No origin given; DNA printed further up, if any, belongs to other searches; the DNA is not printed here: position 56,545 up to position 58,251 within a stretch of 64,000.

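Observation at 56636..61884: Single operon combining a Na+-pump decarboxylase core with two different carboxyltransferases (12S acyl-CoA type and 5S oxaloacetate/pyruvate type)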

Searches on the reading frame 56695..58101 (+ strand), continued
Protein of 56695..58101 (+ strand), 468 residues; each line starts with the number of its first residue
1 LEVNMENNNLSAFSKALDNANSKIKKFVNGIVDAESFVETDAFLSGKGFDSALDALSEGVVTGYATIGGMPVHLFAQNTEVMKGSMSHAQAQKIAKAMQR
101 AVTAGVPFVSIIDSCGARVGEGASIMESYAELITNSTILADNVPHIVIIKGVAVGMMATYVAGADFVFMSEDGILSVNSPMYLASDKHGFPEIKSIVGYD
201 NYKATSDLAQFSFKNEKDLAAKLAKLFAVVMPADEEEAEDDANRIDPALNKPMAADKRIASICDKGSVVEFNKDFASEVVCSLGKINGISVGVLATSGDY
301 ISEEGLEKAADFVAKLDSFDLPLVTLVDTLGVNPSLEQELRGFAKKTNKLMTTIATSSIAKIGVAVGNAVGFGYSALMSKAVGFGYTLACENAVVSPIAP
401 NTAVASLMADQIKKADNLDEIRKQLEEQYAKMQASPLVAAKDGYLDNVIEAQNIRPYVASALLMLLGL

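Call 9: find_encoding_contigs(protein=P0105, flank=8000, max_places=2)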
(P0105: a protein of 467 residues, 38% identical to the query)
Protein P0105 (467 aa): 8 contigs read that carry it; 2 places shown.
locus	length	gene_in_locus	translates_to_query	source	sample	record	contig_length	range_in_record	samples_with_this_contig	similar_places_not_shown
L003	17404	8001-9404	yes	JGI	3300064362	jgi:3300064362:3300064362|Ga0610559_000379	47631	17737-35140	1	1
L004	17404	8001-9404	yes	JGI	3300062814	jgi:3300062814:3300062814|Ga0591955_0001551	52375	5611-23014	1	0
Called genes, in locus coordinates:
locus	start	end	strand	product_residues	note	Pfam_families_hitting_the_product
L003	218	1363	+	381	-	PF00768:Peptidase_S11, PF13354:Beta-lactamase2, PF07943:PBP5_C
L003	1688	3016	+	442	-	PF00278:Orn_DAP_Arg_deC, PF02784:Orn_Arg_deC_N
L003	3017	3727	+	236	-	PF02163:Peptidase_M50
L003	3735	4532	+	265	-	PF02616:SMC_ScpA, PF04824:Rad21_Rec8 (faint)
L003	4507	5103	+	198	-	PF04079:SMC_ScpB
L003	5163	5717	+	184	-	-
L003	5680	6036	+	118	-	PF09579:Spore_YtfJ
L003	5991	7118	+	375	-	PF00768:Peptidase_S11, PF13354:Beta-lactamase2, PF07943:PBP5_C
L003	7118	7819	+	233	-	PF01479:S4, PF00849:PseudoU_synth_2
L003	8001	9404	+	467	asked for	PF01039:Carboxyl_trans, PF03255:ACCA (faint)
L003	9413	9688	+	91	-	PF04277:OAD_gamma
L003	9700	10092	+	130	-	PF25917:BSH_RND (faint), PF25919:BSH_CusB (faint), PF25973:BSH_CzcB (faint), PF00364:Biotin_lipoyl, PF25997:BSH_YhbJ (faint)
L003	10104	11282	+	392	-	PF03977:OAD_beta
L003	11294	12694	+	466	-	PF00682:HMGL-like, PF02436:PYC_OADA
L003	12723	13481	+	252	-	PF01975:SurE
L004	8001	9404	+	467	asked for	PF01039:Carboxyl_trans, PF03255:ACCA (faint)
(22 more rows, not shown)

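Call 10: find_encoding_contigs(protein=P0118, flank=8000, max_places=2)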
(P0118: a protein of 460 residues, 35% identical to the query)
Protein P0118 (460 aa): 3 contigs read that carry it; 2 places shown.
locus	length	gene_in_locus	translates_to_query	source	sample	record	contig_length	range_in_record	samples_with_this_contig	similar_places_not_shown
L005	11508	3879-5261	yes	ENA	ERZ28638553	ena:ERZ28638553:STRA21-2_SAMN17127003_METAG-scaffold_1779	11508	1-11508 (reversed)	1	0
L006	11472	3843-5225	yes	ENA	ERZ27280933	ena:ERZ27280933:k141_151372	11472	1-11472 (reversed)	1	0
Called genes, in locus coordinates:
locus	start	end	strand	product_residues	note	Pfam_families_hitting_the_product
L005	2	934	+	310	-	?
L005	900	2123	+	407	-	PF00817:IMS, PF11799:IMS_C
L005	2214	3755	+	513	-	PF01087:GalP_UDP_transf, PF02744:GalP_UDP_tr_C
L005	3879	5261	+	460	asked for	PF01039:Carboxyl_trans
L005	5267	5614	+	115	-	PF04277:OAD_gamma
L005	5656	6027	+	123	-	PF25917:BSH_RND, PF00364:Biotin_lipoyl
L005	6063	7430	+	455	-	PF03977:OAD_beta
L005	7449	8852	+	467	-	PF00682:HMGL-like, PF02436:PYC_OADA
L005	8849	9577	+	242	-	PF01975:SurE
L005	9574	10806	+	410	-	PF00890:FAD_binding_2 (faint), PF01266:DAO (faint), PF03486:HI0933_like, PF07992:Pyr_redox_2 (faint), PF13738:Pyr_redox_3 (faint), PF22780:HI0933_like_1st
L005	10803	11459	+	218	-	PF02224:Cytidylate_kin, PF13189:Cytidylate_kin2, PF13238:AAA_18, PF13207:AAA_17 (faint)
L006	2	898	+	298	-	?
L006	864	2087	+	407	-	PF00817:IMS, PF11799:IMS_C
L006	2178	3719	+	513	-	PF01087:GalP_UDP_transf, PF02744:GalP_UDP_tr_C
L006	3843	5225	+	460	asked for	PF01039:Carboxyl_trans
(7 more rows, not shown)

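Call 17: search_solved_structures(query=A1, show_alignments=4, max_evalue=1e-30)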
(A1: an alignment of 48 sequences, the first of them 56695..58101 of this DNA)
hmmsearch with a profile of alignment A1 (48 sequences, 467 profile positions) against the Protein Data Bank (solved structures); distinct sequences matched with E-value up to 1e-30: 44.
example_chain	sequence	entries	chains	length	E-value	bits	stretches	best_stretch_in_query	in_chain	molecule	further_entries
1vrg_A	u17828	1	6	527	1.1e-100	341.1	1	23-462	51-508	propionyl-CoA carboxylase, beta subunit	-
6ybp_A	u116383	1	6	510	1.4e-98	334.2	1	20-465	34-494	Propionyl-CoA carboxylase beta chain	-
1on3_A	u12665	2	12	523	2.9e-98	333.2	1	13-464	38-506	Methylmalonyl-CoA carboxyltransferase 12S subunit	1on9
8pn7_A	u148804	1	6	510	2.6e-96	326.7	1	20-465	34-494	Propionyl-CoA carboxylase beta chain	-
6ybq_A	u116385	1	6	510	2.9e-96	326.5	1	20-465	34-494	Propionyl-CoA carboxylase beta chain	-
8pn8_A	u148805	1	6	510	3.8e-96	326.2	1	20-465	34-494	Propionyl-CoA carboxylase beta chain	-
3n6r_B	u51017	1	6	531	3e-95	323.2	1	20-464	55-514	Propionyl-CoA carboxylase, beta subunit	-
9j0c_A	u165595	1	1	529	6.8e-95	322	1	20-465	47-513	Acyl-CoA carboxylase subunit beta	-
3ibb_A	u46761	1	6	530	6.3e-94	318.9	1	16-462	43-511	Propionyl-CoA carboxylase complex B subunit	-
3iav_A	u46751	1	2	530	9.6e-94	318.3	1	16-462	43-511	Propionyl-CoA carboxylase complex B subunit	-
3mfm_C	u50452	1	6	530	1.2e-93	317.9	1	16-462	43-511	Propionyl-CoA carboxylase complex B subunit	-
1xnw_A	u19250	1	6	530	1.9e-93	317.3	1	16-462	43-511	propionyl-CoA carboxylase complex B subunit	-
1xnv_A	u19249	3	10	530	1.9e-93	317.2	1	16-462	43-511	propionyl-CoA carboxylase complex B subunit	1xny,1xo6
3ib9_A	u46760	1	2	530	2.3e-93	317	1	16-462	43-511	Propionyl-CoA carboxylase complex B subunit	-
9t97_D5a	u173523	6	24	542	1.9e-92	314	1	20-465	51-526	Propionyl-CoA carboxylase beta chain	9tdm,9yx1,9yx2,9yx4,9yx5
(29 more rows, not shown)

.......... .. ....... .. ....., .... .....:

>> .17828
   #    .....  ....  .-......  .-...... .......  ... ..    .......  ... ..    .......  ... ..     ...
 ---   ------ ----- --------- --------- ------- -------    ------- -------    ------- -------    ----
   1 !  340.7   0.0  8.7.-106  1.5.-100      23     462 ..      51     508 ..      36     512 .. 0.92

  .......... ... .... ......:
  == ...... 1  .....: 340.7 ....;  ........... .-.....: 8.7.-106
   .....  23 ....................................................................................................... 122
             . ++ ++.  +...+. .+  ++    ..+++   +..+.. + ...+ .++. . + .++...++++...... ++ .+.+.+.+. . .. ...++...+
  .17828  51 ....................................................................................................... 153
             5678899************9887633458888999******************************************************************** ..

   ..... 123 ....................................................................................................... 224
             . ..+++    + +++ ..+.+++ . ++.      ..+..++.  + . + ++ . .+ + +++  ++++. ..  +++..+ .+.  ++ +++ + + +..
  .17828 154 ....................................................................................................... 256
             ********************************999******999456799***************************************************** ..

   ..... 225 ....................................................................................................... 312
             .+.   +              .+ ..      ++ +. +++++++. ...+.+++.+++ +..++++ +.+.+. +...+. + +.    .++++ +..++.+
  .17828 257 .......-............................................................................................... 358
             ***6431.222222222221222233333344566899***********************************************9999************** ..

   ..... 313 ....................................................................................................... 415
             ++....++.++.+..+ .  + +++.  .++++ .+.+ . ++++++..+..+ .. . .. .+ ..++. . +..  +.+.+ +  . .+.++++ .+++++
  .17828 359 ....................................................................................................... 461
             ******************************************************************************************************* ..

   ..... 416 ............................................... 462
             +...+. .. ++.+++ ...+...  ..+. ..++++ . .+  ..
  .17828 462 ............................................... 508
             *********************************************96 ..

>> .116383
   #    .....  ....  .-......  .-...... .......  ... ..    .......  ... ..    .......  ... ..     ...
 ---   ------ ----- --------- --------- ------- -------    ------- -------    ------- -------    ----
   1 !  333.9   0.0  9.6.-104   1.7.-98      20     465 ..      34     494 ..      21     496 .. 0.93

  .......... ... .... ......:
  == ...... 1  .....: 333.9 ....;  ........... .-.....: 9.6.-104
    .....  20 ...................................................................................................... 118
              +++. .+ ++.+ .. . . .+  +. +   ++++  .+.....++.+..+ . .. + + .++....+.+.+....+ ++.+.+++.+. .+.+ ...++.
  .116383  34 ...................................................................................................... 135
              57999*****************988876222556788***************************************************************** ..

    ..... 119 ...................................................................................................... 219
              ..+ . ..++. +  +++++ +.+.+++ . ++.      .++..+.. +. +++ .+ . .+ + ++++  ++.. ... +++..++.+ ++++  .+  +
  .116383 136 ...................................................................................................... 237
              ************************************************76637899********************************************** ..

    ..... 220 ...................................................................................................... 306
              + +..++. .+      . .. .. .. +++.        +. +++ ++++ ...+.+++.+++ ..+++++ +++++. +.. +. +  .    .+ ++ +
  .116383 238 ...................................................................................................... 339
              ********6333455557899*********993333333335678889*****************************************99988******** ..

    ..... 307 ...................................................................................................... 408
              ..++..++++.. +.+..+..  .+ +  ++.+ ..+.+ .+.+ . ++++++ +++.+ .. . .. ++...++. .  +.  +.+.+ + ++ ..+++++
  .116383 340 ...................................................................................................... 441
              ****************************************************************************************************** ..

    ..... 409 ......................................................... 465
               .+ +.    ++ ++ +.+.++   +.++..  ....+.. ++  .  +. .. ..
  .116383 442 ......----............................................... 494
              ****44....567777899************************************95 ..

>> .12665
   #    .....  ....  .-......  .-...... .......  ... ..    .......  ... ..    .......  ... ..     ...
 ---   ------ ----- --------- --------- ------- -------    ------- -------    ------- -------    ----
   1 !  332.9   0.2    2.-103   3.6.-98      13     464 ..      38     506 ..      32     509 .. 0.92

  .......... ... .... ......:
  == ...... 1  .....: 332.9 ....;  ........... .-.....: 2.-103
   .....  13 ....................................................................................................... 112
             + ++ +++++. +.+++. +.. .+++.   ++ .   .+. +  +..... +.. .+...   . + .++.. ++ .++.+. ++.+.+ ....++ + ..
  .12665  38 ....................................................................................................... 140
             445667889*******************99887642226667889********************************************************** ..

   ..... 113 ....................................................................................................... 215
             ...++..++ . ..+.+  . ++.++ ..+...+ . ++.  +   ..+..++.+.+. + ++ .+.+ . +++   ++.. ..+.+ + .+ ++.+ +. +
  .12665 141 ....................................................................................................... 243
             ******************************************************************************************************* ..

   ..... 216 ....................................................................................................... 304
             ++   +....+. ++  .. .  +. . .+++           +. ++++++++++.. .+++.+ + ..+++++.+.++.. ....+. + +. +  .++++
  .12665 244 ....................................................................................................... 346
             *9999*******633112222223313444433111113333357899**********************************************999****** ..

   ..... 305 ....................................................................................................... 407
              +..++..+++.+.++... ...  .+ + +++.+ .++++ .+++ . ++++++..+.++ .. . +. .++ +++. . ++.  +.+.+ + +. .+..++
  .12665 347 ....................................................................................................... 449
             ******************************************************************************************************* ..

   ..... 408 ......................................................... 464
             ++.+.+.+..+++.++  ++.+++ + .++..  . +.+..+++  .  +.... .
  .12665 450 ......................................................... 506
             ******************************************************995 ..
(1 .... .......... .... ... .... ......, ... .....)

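Call 20: find_related_loci(query=A1, collection=genome_contigs, flank=8000)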
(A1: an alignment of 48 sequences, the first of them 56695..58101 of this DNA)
Query A1 (468 aa) in genome_contigs; peptide patterns used: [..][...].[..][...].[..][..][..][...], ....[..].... (x = any residue, [..] = any of these).
339 stretches matched a pattern; 278 encode a relative of the query (tblastn E <= 1e-3); the best 80 are kept; 80 distinct loci.
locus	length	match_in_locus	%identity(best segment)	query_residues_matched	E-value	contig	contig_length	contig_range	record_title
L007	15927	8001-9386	74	1-461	0e+0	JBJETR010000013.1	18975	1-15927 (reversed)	MAG: Christensenellales bacterium isolate LOHA21_bin.035 NODE_1395_length_18975_cov_12.071036, whole genome shotgun sequ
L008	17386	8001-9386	73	1-461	0e+0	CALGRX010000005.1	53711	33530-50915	MAG TPA_asm: uncultured Clostridia bacterium isolate SRR6425761_bin.135_CONCOCT_v1.1_MAG genome assembly, contig: ERZ176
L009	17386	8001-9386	73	1-461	0e+0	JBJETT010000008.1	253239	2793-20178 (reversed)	MAG: Christensenellales bacterium isolate SARD02_bin.019 NODE_5_length_253239_cov_21.134957, whole genome shotgun sequen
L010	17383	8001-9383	72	1-461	0e+0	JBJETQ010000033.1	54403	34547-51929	MAG: Christensenellales bacterium isolate PUUB17_bin.006 NODE_426_length_54403_cov_7.641054, whole genome shotgun sequen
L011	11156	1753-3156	62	2-468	0e+0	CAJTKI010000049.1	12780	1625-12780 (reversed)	MAG TPA_asm: uncultured Christensenella sp. isolate MGBC101980 genome assembly, contig: MGBC101980.49, whole genome shot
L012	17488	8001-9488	60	1-468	0e+0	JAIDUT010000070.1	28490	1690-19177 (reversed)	MAG: Clostridia bacterium isolate SC0369_comb_14 SC0369_comb_14_contig_70, whole genome shotgun sequence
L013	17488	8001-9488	60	1-468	0e+0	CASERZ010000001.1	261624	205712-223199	uncultured Christensenella sp. isolate O73_L3_325325_idba_bin.69 genome assembly, contig: O73_L3_325325_idba_bin.69.fa_s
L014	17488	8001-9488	60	1-468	0e+0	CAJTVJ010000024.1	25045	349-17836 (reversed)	MAG TPA_asm: uncultured Christensenella sp. isolate MGBC114095 genome assembly, contig: MGBC114095.24, whole genome shot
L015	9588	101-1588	60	1-468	0e+0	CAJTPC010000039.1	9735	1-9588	MAG TPA_asm: uncultured Christensenella sp. isolate MGBC107029 genome assembly, contig: MGBC107029.39, whole genome shot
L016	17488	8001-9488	59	1-468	0e+0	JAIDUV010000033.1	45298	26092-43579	MAG: Clostridia bacterium isolate SC0369_comb_17 SC0369_comb_17_contig_33, whole genome shotgun sequence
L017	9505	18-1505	59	1-468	0e+0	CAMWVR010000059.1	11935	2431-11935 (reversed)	MAG TPA_asm: uncultured Clostridia bacterium isolate SRR14411288_bin.13_metawrap_v1.3_MAG genome assembly, contig: NODE.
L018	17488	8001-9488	60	1-468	0e+0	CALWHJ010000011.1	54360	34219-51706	MAG: uncultured Christensenellaceae bacterium isolate BRZ_DR__bin29 genome assembly, contig: BRZ_DR__NODE_615_length_543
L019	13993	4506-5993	60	1-468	0e+0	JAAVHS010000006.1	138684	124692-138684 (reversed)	MAG: Clostridiales bacterium isolate Mgla_MAG_39-bin_5 c_000000017633, whole genome shotgun sequence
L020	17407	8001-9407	62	1-468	0e+0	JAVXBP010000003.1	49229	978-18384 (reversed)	MAG: Clostridia bacterium isolate CGS5Y2-bin52 NODE_3_length_49229_cov_3.189124, whole genome shotgun sequence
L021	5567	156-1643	59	1-468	0e+0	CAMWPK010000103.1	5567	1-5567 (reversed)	MAG TPA_asm: uncultured Clostridia bacterium isolate SRR14411350_bin.9_metawrap_v1.3_MAG genome assembly, contig: NODE.9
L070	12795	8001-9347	45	19-465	5e-115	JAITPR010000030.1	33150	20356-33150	MAG: Clostridiaceae bacterium isolate Pq454_bin33 k119_559670, whole genome shotgun sequence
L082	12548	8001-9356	43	20-466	1e-102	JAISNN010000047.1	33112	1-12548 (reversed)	MAG: Clostridiales bacterium isolate Im510_bin91 k119_1206390, whole genome shotgun sequence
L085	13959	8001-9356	42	19-466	3e-101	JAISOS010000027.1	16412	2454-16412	MAG: Clostridiales bacterium isolate Iy174_bin51 k119_342377, whole genome shotgun sequence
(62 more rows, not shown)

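Call 25: search_protein_families(library=pfam, proteins=[L085:11648-12646:+, L085:9568-9975:+, L082:9995-10405:+, L082:10901-12130:+, L070:9374-9739:+, L085:5788-7260:-, L070:5882-7435:-, L082:6692-7492:+], max_evalue=0.01)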
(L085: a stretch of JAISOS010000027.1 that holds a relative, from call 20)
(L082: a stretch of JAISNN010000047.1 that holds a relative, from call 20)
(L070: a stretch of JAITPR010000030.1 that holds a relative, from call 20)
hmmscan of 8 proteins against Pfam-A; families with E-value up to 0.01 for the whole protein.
L085:11648-12646:+ (332 aa): 1 family
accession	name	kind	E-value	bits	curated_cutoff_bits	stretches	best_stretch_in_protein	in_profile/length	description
PF01936.24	NYN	-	2.5e-25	90.1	24.2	1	7-140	2-144/145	NYN domain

L085:9568-9975:+ (135 aa): 1 family
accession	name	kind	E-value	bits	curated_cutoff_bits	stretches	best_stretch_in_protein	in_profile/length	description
PF04277.18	OAD_gamma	-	9.8e-11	42.6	27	1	31-113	2-74/76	Oxaloacetate decarboxylase, gamma chain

L082:9995-10405:+ (136 aa): 1 family
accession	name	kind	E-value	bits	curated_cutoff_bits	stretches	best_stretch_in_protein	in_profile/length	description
PF04277.18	OAD_gamma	-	1.1e-08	36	27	1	21-111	2-73/76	Oxaloacetate decarboxylase, gamma chain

L082:10901-12130:+ (409 aa): 0 families

L070:9374-9739:+ (121 aa): 2 families
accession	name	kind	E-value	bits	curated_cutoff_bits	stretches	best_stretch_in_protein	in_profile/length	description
PF04277.18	OAD_gamma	-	0.0034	18.5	27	1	25-97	7-74/76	Oxaloacetate decarboxylase, gamma chain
PF14316.11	DUF4381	-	0.0035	18.1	27.2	1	14-54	11-52/145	Domain of unknown function (DUF4381)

L085:5788-7260:- (490 aa): 6 families
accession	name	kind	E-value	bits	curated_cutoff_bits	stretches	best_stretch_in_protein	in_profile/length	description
PF00005.33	ABC_tran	-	2e-35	122.8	25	1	24-194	2-136/137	ABC transporter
PF08402.16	TOBE_2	-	4.6e-08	33.5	21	1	305-375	1-75/76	TOBE domain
PF13304.12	AAA_21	-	3.3e-05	24.5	27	1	157-227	228-300/304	AAA domain, putative AbiEii toxin, Type IV TA system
PF03215.21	Rad17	-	0.00089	19.7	23.8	1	29-133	41-142/186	Rad17 P-loop domain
PF20703.3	nSTAND1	-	0.0037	17.4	27.1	1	13-51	13-51/379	Novel STAND NTPase 1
PF02463.25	SMC_N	-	0.0058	16.5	40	0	123-241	93-213/220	RecF/RecN/SMC N terminal domain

L070:5882-7435:- (517 aa): 1 family
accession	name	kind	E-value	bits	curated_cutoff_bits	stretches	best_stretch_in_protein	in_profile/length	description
PF01757.29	Acyl_transf_3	-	0.0036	16.9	31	0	235-329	177-256/326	Acyltransferase domain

L082:6692-7492:+ (266 aa): 1 family
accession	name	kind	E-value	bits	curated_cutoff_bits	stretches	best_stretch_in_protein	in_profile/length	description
PF00398.26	RrnaAD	-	9.8e-60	202.3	24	1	5-229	2-228/263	Ribosomal RNA adenine dimethylase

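Call 50: search_protein_representatives(alignment_id=A1)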
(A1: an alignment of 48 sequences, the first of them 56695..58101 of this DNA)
Query: 48 sequences, 467 profile positions. Proteins with E-value up to 0.001 (for the whole library): 13205; up to 1e-10: 6070; up to 1e-30: 1430. The best 150 are listed.
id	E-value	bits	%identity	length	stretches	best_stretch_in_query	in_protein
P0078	9.0e-201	684.4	-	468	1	1-466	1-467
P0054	4.5e-194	662.3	-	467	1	2-467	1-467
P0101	4.8e-183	625.9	-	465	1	1-466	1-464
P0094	1.2e-182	624.7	-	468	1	1-466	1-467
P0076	1.1e-176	604.9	-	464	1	3-467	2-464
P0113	2.5e-176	603.8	-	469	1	1-465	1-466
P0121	1.2e-175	601.5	-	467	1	1-466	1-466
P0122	5.6e-172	589.4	-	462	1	2-466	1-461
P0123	1.3e-171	588.2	-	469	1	1-466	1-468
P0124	1.6e-171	587.9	-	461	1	1-465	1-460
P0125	3.3e-169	580.3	-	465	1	1-465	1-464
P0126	7.6e-167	572.5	-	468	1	1-465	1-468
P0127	3.6e-166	570.3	-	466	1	1-465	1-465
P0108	1.0e-165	568.8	-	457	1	1-464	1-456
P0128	6.1e-165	566.2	-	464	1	1-464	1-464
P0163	3.6e-114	398.9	-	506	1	7-465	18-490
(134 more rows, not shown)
